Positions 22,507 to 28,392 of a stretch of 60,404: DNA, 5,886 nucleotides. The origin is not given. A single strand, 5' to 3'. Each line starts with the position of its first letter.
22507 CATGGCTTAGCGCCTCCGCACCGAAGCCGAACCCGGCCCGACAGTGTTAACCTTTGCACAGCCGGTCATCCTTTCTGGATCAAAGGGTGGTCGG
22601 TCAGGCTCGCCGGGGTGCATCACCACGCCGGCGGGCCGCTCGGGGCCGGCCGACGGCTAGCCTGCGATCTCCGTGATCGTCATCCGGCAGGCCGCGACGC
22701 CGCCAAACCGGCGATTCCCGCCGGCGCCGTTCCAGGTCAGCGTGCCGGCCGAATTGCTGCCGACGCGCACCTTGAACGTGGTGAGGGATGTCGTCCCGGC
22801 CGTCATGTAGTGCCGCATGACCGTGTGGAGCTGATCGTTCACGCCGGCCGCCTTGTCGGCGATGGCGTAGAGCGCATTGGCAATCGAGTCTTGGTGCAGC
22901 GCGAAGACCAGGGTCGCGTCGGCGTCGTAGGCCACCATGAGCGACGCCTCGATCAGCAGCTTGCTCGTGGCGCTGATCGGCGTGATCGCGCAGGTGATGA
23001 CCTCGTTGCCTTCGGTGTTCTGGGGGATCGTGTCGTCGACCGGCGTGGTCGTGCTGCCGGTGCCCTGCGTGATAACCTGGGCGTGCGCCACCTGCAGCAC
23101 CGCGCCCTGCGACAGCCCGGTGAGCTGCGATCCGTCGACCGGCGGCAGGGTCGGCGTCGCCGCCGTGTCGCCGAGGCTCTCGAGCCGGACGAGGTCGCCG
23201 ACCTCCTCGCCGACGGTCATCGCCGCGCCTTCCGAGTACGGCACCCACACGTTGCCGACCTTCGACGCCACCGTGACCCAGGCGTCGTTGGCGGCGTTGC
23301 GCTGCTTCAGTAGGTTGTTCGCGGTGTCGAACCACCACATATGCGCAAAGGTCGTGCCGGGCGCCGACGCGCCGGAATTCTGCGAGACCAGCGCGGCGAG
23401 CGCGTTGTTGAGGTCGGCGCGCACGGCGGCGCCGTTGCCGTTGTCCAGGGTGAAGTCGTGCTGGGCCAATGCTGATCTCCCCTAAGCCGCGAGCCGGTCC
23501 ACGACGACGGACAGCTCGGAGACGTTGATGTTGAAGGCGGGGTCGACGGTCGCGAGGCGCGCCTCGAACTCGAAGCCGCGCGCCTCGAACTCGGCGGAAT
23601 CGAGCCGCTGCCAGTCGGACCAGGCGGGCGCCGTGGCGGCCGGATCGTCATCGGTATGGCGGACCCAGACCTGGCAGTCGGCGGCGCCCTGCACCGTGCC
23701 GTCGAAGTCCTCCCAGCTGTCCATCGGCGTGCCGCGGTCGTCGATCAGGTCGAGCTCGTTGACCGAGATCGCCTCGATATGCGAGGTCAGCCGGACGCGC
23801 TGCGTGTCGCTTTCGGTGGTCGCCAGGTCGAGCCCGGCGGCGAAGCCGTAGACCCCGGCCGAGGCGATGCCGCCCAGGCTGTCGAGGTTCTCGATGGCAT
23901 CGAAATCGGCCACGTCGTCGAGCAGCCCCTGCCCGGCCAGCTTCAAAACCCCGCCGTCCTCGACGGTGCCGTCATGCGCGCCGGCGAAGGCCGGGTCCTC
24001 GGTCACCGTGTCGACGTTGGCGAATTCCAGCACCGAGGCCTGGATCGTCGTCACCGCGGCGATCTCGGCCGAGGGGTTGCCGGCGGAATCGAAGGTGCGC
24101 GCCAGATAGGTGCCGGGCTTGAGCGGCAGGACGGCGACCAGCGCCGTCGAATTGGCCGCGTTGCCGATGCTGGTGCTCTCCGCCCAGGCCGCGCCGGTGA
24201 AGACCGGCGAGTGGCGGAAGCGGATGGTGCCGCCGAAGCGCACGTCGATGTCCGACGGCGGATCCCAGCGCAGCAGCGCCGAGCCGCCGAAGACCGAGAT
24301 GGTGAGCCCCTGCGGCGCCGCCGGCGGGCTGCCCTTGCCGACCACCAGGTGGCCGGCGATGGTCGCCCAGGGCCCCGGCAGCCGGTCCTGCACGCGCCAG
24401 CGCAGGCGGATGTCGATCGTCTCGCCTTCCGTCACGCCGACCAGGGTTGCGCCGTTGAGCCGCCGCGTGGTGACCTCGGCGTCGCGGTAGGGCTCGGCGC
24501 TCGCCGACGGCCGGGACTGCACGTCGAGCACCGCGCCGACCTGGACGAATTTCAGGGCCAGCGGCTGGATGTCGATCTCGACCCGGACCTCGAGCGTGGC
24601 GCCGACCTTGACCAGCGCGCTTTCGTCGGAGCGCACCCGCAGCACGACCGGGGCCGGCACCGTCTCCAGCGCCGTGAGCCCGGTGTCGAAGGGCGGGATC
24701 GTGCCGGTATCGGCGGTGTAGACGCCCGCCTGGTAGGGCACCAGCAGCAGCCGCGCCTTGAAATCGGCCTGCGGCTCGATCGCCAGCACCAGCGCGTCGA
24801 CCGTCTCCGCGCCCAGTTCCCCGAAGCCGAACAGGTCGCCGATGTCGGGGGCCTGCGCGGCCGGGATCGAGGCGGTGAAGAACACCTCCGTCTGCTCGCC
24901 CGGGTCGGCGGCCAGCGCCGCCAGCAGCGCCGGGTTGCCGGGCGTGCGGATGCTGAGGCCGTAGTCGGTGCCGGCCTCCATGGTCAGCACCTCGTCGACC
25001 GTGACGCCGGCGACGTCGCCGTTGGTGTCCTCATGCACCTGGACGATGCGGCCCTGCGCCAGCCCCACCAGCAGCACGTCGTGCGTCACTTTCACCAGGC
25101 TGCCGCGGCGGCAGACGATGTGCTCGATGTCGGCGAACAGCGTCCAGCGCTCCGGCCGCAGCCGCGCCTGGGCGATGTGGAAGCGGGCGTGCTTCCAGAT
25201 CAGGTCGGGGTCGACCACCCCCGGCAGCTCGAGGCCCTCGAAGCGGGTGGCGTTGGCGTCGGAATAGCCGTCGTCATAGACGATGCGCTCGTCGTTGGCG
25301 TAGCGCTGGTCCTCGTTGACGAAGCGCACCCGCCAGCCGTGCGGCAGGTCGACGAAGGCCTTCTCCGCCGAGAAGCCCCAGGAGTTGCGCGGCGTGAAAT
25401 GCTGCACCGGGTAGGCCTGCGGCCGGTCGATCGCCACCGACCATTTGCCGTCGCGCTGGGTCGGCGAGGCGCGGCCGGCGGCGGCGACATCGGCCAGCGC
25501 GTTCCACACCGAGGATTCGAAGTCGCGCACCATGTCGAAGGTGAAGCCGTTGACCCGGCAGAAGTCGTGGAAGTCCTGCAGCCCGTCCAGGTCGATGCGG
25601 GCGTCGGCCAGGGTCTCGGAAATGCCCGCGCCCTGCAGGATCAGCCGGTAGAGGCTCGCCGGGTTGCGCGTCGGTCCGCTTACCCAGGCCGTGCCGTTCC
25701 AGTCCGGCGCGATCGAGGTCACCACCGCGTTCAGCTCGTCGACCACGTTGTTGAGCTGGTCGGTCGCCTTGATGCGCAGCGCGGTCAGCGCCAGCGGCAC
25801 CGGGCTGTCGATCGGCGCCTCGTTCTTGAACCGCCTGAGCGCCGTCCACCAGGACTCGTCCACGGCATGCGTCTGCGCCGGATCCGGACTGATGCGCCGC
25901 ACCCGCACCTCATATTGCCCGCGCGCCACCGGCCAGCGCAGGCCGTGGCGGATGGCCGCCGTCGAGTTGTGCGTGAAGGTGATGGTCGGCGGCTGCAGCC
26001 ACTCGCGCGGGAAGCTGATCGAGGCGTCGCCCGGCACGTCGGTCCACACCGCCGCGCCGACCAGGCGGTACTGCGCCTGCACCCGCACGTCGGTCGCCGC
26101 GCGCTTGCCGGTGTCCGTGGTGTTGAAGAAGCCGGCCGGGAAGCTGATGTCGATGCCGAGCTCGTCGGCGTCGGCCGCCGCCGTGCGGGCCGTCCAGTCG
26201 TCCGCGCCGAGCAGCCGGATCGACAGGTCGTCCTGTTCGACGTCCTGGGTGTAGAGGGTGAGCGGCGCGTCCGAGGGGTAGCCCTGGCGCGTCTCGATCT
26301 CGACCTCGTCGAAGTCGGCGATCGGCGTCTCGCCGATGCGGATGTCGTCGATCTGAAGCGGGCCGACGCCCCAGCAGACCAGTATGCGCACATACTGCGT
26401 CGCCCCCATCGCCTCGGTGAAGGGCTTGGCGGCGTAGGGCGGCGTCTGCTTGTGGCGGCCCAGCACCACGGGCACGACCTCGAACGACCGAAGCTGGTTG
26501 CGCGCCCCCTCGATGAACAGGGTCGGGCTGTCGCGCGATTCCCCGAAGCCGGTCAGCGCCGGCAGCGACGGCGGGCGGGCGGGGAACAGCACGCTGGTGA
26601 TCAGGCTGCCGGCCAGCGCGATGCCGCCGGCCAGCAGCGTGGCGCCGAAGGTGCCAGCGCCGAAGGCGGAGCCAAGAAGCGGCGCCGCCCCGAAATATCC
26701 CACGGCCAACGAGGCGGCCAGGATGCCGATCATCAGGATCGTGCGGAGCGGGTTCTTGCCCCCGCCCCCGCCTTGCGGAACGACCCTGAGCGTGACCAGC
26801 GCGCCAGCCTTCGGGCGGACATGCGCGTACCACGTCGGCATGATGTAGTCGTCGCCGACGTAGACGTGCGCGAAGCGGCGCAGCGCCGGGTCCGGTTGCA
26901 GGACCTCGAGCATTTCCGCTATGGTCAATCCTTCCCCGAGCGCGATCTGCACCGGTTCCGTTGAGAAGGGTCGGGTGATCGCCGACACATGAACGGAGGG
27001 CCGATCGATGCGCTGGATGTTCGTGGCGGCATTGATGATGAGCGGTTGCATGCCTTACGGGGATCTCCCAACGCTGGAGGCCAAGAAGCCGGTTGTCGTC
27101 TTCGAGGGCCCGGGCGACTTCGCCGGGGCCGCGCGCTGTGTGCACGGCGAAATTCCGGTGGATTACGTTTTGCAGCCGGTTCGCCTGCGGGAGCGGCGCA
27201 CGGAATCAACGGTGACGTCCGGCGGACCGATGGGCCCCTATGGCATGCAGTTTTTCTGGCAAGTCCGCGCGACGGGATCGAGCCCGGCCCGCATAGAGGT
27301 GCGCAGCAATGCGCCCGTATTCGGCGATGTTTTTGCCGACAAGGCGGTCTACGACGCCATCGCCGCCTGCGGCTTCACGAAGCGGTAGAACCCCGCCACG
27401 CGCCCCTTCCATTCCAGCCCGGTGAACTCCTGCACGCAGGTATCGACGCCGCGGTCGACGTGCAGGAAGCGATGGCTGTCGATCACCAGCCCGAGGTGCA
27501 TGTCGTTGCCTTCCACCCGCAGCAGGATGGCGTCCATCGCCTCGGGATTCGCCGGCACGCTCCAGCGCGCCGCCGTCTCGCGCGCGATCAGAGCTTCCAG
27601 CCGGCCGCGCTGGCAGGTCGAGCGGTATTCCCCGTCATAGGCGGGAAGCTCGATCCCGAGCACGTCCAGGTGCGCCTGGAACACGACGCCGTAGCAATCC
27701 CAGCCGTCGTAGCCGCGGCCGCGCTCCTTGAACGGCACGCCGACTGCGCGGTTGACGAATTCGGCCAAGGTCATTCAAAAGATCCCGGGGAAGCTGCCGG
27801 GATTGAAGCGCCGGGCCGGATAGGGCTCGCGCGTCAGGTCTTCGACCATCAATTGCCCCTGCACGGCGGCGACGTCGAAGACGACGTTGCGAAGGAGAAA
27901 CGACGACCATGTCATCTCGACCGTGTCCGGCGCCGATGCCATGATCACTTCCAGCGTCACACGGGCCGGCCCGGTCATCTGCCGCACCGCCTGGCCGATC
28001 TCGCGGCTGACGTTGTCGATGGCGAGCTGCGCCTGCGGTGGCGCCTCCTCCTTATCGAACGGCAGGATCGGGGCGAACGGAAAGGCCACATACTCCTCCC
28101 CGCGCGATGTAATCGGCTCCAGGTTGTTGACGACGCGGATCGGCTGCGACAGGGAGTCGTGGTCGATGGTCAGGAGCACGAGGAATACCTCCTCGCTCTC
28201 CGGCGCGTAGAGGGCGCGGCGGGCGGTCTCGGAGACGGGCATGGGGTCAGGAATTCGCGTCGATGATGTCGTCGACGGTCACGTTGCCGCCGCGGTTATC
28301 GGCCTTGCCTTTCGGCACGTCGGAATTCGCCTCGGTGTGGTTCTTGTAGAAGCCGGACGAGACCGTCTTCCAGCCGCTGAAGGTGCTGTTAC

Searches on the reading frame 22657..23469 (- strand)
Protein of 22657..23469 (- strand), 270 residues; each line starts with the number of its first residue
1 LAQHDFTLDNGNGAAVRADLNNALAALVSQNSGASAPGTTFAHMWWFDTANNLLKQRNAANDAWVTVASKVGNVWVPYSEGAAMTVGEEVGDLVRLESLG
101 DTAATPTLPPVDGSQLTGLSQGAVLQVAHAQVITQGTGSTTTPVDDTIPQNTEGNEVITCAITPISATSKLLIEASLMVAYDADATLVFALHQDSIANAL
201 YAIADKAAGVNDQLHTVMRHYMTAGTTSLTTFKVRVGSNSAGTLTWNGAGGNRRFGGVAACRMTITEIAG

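Call 11: search_protein_families(library=pfam, proteins=[window:22657-23469:-], max_evalue=0.01)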
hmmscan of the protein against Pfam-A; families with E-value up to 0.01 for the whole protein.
window:22657-23469:- (270 aa): 1 family
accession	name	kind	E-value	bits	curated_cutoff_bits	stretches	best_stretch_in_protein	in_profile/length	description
PF05475.17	Chlam_vir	-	8.2e-05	22.8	25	1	148-268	22-140/146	Pgp3 C-terminal domain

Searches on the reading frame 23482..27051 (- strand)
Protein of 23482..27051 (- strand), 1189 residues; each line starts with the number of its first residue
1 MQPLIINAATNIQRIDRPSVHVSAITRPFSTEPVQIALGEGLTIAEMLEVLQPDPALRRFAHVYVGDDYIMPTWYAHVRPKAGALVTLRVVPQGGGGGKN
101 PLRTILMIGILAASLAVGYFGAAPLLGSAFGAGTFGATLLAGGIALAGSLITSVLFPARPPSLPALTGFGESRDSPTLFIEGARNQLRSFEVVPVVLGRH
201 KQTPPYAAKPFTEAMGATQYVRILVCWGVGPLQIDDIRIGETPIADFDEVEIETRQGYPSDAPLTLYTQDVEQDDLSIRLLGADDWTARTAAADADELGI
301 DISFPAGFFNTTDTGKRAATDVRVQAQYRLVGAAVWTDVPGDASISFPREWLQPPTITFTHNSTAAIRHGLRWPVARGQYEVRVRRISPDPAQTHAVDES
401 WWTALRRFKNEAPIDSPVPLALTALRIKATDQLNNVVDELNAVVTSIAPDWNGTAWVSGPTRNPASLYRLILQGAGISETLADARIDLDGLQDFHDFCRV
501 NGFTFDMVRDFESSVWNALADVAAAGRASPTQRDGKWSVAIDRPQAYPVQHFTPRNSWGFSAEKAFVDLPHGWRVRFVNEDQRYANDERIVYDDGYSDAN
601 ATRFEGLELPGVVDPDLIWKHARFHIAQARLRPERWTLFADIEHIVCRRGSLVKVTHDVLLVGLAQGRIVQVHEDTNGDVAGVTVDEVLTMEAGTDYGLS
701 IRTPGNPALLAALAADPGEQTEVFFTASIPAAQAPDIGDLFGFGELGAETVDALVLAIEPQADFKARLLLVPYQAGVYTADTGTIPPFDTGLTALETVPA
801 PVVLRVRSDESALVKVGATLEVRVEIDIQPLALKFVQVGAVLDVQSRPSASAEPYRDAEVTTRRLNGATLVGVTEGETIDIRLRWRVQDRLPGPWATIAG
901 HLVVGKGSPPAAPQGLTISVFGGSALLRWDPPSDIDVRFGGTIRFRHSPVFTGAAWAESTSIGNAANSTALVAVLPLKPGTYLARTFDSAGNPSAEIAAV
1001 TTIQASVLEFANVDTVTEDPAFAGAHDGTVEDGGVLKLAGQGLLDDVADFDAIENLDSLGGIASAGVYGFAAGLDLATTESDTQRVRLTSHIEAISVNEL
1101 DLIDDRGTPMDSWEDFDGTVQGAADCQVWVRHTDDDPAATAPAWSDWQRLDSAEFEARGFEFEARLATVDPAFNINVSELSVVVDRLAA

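Call 11: search_protein_families(library=pfam, proteins=[window:23482-27051:-], max_evalue=0.01)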
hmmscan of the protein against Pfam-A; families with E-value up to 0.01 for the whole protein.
window:23482-27051:- (1189 aa): 2 families
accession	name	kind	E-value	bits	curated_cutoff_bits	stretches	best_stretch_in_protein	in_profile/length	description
PF24801.1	FNIII-A_GpJ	-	7.4e-19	68.6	27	1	272-408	3-123/126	Tip attachment protein J,FNIII-A domain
PF13550.12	Phage-tail_3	-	0.00019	21.8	23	1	513-672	4-162/164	Putative phage tail protein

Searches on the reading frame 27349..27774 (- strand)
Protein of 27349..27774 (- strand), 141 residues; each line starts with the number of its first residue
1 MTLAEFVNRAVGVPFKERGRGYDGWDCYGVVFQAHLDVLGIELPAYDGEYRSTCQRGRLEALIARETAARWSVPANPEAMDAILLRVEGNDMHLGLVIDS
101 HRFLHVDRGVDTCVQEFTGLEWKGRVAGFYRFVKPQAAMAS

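Call 11: search_protein_families(library=pfam, proteins=[window:27349-27774:-], max_evalue=0.01)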
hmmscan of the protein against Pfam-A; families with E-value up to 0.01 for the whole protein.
window:27349-27774:- (141 aa): 1 family
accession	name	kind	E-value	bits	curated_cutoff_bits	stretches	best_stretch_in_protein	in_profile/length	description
PF00877.26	NLPC_P60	-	1e-05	25.9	23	1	12-128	1-102/105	NlpC/P60 family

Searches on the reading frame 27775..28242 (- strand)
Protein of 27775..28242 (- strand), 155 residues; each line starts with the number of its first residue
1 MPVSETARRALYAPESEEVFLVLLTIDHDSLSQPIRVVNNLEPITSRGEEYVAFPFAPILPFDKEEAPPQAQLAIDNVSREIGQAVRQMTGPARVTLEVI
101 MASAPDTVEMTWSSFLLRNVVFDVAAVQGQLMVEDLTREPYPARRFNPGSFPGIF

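Call 11: search_protein_families(library=pfam, proteins=[window:27775-28242:-], max_evalue=0.01)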
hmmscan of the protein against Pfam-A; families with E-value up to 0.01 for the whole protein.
window:27775-28242:- (155 aa): 1 family
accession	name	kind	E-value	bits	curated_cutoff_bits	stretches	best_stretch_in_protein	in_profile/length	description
PF08875.16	DUF1833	-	4.7e-15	55.9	21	1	7-146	2-150/150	Domain of unknown function (DUF1833)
